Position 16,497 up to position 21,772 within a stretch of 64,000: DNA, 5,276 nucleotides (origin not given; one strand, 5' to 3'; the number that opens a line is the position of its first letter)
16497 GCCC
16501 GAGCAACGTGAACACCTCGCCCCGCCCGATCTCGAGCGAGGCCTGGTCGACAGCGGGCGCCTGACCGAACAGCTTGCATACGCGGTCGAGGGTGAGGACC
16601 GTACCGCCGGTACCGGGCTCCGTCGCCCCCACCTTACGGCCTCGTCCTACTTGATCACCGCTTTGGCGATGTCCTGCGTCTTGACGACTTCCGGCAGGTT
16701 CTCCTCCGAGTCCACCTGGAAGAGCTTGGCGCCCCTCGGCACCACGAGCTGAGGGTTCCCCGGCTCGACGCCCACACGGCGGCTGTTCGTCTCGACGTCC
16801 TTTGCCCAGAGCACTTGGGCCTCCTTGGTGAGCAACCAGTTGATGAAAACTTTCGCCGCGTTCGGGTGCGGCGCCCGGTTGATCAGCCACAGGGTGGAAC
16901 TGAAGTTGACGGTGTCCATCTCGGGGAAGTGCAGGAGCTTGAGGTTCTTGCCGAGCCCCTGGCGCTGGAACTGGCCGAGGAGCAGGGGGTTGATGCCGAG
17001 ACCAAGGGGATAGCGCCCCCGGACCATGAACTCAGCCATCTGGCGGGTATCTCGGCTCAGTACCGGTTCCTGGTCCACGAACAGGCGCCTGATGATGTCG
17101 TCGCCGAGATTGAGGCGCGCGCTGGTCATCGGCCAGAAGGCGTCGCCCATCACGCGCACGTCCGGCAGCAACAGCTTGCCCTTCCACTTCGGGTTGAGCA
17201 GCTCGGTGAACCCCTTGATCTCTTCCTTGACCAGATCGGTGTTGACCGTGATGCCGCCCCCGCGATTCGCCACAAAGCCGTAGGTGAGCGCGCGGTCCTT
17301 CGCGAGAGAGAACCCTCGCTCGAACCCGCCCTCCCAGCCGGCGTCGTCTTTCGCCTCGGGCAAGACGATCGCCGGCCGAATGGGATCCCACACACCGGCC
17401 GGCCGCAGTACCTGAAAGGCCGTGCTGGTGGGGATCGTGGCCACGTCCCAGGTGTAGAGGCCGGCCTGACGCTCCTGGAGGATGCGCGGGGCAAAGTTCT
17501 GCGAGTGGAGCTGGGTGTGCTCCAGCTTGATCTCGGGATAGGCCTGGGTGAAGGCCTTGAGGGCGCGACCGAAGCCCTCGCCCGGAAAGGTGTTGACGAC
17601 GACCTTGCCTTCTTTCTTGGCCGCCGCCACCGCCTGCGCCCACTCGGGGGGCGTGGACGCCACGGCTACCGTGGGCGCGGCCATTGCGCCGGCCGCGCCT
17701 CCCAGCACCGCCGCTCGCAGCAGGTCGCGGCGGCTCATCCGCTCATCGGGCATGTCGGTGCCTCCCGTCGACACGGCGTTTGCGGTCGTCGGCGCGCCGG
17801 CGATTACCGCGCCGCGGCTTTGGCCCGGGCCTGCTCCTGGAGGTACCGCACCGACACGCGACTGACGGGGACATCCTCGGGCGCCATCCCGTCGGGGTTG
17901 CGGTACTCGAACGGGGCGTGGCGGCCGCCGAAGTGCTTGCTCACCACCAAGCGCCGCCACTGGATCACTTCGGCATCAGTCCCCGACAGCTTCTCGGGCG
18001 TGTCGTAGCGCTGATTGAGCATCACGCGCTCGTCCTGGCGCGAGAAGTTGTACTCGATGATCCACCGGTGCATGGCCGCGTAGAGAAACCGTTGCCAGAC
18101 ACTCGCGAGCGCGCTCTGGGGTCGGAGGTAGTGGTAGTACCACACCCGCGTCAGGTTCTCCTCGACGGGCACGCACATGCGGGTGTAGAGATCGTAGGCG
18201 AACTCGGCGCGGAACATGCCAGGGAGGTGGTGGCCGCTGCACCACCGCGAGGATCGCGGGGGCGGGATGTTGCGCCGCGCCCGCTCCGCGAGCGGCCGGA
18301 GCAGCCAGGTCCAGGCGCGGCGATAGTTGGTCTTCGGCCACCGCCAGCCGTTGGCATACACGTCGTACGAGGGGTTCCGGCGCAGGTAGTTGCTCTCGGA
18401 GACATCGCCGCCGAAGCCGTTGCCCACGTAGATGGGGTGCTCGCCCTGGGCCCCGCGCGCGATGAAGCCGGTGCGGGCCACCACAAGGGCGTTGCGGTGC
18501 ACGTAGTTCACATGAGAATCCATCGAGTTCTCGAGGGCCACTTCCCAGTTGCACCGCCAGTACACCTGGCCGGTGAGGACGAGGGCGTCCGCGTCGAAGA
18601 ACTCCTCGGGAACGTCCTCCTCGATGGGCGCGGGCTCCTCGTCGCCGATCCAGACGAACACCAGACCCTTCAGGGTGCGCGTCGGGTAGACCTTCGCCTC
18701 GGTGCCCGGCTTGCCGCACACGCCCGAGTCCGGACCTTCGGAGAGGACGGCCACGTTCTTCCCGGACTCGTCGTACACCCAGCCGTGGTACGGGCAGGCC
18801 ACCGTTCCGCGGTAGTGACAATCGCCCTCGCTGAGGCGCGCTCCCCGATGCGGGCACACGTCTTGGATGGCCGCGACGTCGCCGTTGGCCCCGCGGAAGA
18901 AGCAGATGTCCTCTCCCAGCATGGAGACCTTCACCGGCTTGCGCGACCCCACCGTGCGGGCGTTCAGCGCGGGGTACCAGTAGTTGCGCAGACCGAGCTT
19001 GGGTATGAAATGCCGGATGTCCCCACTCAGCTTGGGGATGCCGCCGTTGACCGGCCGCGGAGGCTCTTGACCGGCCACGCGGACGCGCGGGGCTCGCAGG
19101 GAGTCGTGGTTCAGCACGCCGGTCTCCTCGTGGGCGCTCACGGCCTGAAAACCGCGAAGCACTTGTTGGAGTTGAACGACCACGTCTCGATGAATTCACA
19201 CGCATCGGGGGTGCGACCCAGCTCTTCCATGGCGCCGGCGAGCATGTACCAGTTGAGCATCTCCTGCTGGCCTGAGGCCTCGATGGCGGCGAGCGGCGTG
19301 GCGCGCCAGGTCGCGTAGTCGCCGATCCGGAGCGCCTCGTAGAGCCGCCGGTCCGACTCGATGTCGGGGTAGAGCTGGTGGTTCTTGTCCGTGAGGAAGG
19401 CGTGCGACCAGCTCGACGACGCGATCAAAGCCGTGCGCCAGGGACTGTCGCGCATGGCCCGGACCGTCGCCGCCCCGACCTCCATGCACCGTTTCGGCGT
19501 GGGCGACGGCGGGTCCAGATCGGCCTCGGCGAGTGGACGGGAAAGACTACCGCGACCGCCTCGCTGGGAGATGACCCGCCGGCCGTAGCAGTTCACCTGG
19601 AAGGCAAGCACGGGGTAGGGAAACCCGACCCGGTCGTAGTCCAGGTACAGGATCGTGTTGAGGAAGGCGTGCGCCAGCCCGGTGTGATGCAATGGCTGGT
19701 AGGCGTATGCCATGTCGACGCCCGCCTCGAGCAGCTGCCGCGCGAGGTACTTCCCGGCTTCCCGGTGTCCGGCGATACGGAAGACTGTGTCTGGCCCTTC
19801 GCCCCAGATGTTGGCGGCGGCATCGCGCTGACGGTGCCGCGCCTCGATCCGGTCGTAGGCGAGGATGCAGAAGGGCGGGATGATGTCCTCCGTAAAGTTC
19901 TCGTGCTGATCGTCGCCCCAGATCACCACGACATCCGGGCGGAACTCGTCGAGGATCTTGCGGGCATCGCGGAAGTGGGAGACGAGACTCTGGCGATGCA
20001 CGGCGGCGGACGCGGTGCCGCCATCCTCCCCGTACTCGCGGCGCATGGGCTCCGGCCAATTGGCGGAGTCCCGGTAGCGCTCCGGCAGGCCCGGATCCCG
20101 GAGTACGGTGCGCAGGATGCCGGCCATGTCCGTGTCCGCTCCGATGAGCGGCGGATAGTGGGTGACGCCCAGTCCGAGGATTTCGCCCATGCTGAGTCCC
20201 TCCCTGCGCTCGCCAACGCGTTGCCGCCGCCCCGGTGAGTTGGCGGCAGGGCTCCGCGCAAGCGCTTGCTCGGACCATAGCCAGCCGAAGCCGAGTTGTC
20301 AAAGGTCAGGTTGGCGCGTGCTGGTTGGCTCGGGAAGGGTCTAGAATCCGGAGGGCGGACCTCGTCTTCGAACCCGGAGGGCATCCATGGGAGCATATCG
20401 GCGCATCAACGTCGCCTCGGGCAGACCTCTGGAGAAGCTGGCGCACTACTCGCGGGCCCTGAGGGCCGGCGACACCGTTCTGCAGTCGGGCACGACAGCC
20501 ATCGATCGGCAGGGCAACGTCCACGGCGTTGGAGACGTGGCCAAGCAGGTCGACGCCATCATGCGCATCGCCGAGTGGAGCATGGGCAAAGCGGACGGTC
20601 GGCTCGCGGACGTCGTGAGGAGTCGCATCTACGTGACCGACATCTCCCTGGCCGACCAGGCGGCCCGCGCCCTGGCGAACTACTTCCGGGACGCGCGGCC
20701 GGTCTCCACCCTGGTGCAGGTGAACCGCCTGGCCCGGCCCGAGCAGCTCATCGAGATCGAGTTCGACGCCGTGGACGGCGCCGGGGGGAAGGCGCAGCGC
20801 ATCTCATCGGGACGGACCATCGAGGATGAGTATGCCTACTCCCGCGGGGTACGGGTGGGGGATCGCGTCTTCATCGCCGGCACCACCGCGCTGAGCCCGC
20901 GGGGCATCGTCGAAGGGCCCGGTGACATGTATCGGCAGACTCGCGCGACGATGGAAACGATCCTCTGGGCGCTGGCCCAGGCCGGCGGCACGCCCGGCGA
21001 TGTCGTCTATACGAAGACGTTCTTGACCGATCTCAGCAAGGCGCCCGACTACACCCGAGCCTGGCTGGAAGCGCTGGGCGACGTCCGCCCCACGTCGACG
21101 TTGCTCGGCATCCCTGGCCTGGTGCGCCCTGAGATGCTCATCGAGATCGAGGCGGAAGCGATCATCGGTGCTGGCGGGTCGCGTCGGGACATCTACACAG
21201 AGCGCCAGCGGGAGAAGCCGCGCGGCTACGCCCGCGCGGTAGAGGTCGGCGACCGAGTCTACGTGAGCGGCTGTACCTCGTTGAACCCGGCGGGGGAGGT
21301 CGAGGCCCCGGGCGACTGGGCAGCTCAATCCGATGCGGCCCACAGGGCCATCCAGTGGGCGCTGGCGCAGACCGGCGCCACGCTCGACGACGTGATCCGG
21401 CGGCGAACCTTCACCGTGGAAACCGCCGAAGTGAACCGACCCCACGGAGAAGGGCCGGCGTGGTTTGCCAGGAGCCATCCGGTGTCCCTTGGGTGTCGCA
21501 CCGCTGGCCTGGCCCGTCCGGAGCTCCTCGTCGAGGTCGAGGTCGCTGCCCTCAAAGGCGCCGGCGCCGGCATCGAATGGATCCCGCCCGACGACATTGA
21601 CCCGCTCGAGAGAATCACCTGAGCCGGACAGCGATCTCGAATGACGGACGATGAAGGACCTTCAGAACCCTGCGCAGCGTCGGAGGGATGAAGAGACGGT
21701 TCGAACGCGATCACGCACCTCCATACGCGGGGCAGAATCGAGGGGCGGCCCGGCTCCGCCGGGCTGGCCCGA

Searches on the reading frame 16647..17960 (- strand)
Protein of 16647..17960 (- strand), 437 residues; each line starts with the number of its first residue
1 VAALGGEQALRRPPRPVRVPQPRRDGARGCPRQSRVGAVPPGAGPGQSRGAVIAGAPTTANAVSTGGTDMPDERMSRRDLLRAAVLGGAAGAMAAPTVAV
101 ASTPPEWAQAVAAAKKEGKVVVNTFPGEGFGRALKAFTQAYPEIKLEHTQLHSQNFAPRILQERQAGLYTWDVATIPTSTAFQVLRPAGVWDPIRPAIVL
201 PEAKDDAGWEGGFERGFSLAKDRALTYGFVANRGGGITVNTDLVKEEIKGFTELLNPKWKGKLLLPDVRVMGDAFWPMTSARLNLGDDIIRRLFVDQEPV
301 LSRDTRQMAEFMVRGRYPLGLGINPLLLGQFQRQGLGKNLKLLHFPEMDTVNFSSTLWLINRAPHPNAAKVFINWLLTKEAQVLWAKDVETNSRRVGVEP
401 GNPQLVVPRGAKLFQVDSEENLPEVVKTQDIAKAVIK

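Call 8: search_protein_families(library=pfam, proteins=[window:16647-17960:-])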
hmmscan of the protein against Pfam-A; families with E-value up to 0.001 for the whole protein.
window:16647-17960:- (437 aa): 4 families
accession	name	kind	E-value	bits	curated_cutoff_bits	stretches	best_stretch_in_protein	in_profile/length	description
PF13416.11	SBP_bac_8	-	6.7e-13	49.5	27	1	133-267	2-130/279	Bacterial extracellular solute-binding protein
PF13531.11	SBP_bac_11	-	1.9e-09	38.1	25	1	132-387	15-223/227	Bacterial extracellular solute-binding protein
PF01547.30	SBP_bac_1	-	1.2e-07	32.5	26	1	132-382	12-306/307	Bacterial extracellular solute-binding protein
PF13343.11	SBP_bac_6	-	0.0002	21.4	24.6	0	234-387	64-213/245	Bacterial extracellular solute-binding protein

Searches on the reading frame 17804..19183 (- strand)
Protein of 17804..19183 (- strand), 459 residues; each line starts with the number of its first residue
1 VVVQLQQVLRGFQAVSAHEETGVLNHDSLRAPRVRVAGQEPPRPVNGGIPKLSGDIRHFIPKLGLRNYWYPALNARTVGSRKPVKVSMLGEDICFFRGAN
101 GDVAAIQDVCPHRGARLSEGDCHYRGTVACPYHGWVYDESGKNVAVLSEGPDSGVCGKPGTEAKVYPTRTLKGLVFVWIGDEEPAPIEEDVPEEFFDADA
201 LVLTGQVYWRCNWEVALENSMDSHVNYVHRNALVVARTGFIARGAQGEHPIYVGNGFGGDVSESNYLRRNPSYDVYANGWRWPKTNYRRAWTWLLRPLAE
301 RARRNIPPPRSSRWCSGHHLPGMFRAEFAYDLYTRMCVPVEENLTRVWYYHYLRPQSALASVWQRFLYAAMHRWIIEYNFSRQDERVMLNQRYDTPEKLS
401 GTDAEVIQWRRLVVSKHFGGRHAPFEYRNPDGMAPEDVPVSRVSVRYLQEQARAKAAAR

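Call 45: search_protein_families(library=pfam, proteins=[window:17804-19183:-])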
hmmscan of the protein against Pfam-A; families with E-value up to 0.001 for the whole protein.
window:17804-19183:- (459 aa): 3 families
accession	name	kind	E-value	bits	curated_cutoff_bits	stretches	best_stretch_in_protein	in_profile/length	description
PF00355.32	Rieske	-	1.3e-20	73.6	20.3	1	69-146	2-78/88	Rieske [2Fe-2S] domain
PF11723.14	Aromatic_hydrox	-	1.1e-11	45.2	24.4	1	178-240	1-63/241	Homotrimeric ring hydroxylase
PF19112.6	VanA_C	-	0.00038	21.1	23.5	0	209-319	1-99/193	Vanillate O-demethylase oxygenase C-terminal domain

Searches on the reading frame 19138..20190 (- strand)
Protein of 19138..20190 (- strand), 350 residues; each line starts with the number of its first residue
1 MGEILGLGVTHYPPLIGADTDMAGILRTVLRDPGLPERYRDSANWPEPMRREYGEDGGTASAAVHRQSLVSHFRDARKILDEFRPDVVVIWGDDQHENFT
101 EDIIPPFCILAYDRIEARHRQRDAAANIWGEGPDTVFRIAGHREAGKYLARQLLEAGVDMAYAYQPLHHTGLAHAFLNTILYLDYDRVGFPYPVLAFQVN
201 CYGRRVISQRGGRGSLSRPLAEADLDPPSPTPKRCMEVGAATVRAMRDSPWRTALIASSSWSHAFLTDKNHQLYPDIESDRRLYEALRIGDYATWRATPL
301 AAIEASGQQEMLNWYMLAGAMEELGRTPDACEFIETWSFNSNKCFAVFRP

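Call 45: search_protein_families(library=pfam, proteins=[window:19138-20190:-])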
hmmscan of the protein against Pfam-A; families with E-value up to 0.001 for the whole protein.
window:19138-20190:- (350 aa): 1 family
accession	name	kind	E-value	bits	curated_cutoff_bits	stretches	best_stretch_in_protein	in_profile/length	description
PF02900.23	LigB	-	2.9e-12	46.7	26.3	1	228-323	145-246/269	Catalytic LigB subunit of aromatic ring-opening dioxygenase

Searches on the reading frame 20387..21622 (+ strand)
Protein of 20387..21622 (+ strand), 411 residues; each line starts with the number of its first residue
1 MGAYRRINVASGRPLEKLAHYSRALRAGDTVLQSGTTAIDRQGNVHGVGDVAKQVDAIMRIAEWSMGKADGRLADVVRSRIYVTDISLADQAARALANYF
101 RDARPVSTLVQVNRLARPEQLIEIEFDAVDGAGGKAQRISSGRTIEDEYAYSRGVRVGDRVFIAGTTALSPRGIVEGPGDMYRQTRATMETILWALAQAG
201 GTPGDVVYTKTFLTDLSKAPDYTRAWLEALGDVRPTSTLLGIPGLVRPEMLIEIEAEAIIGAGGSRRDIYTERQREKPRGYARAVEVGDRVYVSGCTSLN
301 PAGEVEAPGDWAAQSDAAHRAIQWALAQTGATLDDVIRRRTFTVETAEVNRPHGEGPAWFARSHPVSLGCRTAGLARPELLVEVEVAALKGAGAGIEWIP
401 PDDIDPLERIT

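Call 45: search_protein_families(library=pfam, proteins=[window:20387-21622:+])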
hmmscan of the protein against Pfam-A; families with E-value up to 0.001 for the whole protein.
window:20387-21622:+ (411 aa): 1 family
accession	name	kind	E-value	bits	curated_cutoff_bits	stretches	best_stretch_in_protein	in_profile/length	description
PF01042.26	Ribonuc_L-PSP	-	3.4e-54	182.4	27.3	3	16-129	6-120/121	Endoribonuclease L-PSP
